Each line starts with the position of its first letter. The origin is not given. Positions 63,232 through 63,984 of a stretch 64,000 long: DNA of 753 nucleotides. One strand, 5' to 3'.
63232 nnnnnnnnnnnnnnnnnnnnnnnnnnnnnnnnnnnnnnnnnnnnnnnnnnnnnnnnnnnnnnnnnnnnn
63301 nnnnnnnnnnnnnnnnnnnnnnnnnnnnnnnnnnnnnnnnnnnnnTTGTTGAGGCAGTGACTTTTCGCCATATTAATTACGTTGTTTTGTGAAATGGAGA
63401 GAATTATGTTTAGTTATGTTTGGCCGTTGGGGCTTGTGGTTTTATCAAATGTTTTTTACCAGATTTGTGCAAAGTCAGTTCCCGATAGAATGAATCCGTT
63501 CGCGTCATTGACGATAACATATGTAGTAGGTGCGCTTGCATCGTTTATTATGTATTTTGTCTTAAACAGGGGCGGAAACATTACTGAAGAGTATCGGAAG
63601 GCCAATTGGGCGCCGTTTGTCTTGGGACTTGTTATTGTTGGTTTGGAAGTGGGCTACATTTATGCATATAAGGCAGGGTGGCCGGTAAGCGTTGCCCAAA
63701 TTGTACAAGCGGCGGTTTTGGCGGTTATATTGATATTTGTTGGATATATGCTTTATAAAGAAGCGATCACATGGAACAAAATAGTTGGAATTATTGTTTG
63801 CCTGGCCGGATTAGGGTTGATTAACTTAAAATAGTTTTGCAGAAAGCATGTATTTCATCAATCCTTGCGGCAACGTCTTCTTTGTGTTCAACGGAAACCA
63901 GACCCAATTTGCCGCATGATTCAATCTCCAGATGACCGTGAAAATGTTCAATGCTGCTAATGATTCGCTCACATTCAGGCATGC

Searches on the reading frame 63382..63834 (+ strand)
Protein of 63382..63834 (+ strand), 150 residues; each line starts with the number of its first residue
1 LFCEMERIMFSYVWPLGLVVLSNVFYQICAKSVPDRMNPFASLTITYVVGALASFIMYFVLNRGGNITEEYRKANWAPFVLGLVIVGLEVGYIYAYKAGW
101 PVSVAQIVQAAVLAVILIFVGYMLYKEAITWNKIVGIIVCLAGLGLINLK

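Call 6: search_protein_families(library=pfam, proteins=[window:63382-63834:+], max_evalue=0.01)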
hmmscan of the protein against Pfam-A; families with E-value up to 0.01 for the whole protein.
window:63382-63834:+ (150 aa): 3 families
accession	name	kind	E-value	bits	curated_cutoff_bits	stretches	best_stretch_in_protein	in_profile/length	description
PF00892.27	EamA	-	1.4e-10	42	28.2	1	18-148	9-134/135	EamA-like transporter family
PF04657.19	DMT_YdcZ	-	0.00023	21.9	24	1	38-144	28-138/140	Putative inner membrane exporter, YdcZ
PF06027.18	SLC35F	-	0.0039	17.2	21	1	39-147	37-143/299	Solute carrier family 35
